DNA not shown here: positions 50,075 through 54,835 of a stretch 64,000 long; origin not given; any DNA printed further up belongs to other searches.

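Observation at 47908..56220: Acetogen-style hdrC-hdrB-hdrA-mvhD-metV-metF operon in a Bacteroidota-like genome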

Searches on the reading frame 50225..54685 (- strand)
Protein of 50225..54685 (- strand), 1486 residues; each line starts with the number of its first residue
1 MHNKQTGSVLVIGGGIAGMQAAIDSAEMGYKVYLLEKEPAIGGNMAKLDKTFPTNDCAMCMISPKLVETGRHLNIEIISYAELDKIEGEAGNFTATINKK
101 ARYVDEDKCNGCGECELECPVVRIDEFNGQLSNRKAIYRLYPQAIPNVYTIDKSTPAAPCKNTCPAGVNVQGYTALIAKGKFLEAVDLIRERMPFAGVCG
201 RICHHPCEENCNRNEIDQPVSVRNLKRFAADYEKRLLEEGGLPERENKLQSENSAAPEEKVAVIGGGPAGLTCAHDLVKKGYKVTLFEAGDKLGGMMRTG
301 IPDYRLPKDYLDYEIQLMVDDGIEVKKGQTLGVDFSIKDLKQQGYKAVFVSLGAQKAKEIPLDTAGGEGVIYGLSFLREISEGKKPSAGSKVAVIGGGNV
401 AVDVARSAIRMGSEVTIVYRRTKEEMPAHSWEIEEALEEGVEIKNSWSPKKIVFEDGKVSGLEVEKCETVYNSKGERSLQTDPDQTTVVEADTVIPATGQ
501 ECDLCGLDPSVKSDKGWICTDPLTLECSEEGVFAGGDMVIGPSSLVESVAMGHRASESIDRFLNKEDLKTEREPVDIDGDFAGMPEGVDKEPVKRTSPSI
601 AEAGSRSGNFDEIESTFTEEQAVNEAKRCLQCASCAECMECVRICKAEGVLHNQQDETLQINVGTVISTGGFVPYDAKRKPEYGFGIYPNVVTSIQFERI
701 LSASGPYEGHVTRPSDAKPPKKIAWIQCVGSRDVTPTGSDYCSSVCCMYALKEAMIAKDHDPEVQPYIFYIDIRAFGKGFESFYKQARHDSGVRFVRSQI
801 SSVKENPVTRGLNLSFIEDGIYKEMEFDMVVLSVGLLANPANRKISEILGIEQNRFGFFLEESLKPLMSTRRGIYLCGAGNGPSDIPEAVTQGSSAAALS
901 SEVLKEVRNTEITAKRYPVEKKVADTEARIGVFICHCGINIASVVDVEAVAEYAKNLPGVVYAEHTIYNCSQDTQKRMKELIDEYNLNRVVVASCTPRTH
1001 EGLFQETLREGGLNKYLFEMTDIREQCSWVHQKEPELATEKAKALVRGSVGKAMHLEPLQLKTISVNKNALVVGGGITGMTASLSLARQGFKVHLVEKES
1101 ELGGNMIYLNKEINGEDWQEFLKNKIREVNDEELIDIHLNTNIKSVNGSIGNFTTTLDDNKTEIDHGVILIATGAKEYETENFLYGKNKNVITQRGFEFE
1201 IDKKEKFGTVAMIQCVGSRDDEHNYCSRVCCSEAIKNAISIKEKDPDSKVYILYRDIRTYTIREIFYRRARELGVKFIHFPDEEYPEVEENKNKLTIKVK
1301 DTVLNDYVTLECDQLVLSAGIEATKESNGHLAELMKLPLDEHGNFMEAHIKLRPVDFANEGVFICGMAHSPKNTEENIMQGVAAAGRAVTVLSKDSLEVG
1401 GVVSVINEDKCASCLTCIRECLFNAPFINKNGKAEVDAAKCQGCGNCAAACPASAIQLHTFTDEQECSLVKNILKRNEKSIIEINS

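Call 3: search_protein_families(library=pfam, proteins=[window:50225-54685:-], max_evalue=0.01)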
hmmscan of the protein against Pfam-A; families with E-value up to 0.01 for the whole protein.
window:50225-54685:- (1486 aa): 33 families (the best 25 are shown)
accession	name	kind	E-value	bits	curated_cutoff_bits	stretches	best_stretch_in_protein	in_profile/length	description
PF07992.20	Pyr_redox_2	-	2.2e-60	205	26.1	4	260-552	2-291/291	Pyridine nucleotide-disulphide oxidoreductase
PF13450.12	NAD_binding_8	-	2.1e-31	108.4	21.9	3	263-318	1-52/68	NAD(P)-binding Rossmann-like domain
PF12831.13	FAD_oxidored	-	3.6e-28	99.5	27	3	9-46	2-39/416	FAD dependent oxidoreductase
PF13738.12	Pyr_redox_3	-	1.2e-26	94.1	30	2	385-536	160-305/305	Pyridine nucleotide-disulphide oxidoreductase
PF01266.30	DAO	-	1.5e-23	84.4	27.9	3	260-295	1-37/353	FAD dependent oxidoreductase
PF00070.33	Pyr_redox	-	3.3e-23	82.4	22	4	391-465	1-80/82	Pyridine nucleotide-disulphide oxidoreductase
PF00890.30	FAD_binding_2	-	2.3e-22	80.2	20.4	3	9-46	2-39/414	FAD binding domain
PF14691.11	Fer4_20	-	2.5e-20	72.8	25.8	2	158-234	30-109/113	Dihydroprymidine dehydrogenase domain II, 4Fe-4S cluster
PF03486.20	HI0933_like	-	4.2e-17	62.8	50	2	260-295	2-37/244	HI0933-like protein Rossmann domain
PF01262.27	AlaDh_PNT_C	-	2.1e-16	60.4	23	2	5-57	27-76/214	Alanine dehydrogenase/PNT, C-terminal domain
PF01134.28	GIDA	-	7.8e-16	58.5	22.1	3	9-60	2-38/391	Glucose inhibited division protein A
PF01946.23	Thi4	-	1.3e-13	51.1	26.2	1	258-299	17-59/235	Thi4 family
PF01593.30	Amino_oxidase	-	8.7e-11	42.2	19.8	1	269-299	2-32/443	Flavin containing amine oxidoreductase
PF13241.12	NAD_binding_7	-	3e-10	41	22.1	0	389-427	7-45/104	Putative NAD(P)-binding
PF01494.25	FAD_binding_3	-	1.3e-09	38.2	22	2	1070-1101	4-35/349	FAD binding domain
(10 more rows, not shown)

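Call 4: search_protein_families(library=ncbifam, proteins=[window:50225-54685:-], max_evalue=0.01)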
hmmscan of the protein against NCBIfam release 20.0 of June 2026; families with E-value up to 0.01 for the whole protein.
window:50225-54685:- (1486 aa): 246 families (the best 25 are shown)
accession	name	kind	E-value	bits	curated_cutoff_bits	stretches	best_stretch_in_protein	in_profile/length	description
NF040770.1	hetero_SS_HdrA2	exception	9.3e-297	986.3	1100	5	621-906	277-562/777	CoB-CoM heterodisulfide reductase HdrA2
NF041778.1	hetero_SS_HdrA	equivalog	9.1e-225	748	1400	4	626-905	292-571/771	ferredoxin:CoB-CoM heterodisulfide reductase subunit HdrA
NF041891.1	hdrA_Methbact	equivalog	7.5e-212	705.6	1300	5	1163-1480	312-642/762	ferredoxin:CoB-CoM heterodisulfide reductase subunit HdrA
NF009410.0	PRK12771.1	subfamily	8.9e-164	546.2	516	3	156-666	46-545/566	NAD(P)-binding protein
NF009454.0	PRK12814.1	equivalog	4e-122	408.8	916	1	157-642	101-581/657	putative NADPH-dependent glutamate synthase small subunit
NF010590.0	PRK13984.1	equivalog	8.5e-107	357.8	946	4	159-566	197-609/611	putative oxidoreductase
TIGR01316.1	gltA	equivalog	1.4e-93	314.2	471.75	2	157-563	35-449/449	NADPH-dependent glutamate synthase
TIGR03315.1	Se_ygfK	equivalog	1.7e-93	313.8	835.3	2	158-646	445-898/1012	putative selenate reductase subunit YgfK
NF009414.0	PRK12778.1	equivalog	2.6e-93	313.7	1103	3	157-565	336-751/752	bifunctional dihydroorotate dehydrogenase B NAD binding subunit/NADPH-dependent glutamate synthase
NF045663.1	diclust_near_Sec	equivalog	5.8e-68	229.7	530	4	157-357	17-202/759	pyridine nucleotide-disulfide oxidoreductase/dicluster-binding protein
TIGR01318.1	gltD_gamma_fam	subfamily_domain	6e-65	219.6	482.95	2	158-564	48-466/467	glutamate synthase, small subunit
NF009409.0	PRK12770.1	subfamily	1.4e-61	208.5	343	3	253-569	13-356/360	putative glutamate synthase subunit beta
NF009408.0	PRK12769.1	equivalog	9.5e-61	205.7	1003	2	158-569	234-657/659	formate-dependent uric acid utilization protein AegA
NF009413.0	PRK12775.1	equivalog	1.7e-59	201.6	1895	1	159-566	340-757/1006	putative trifunctional 2-polyprenylphenol hydroxylase/glutamate synthase subunit beta/ferritin domain-containing protein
NF009415.0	PRK12779.1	equivalog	2.1e-57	194.7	1519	1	160-559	210-622/944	putative bifunctional glutamate synthase subunit beta/2-polyprenylphenol hydroxylase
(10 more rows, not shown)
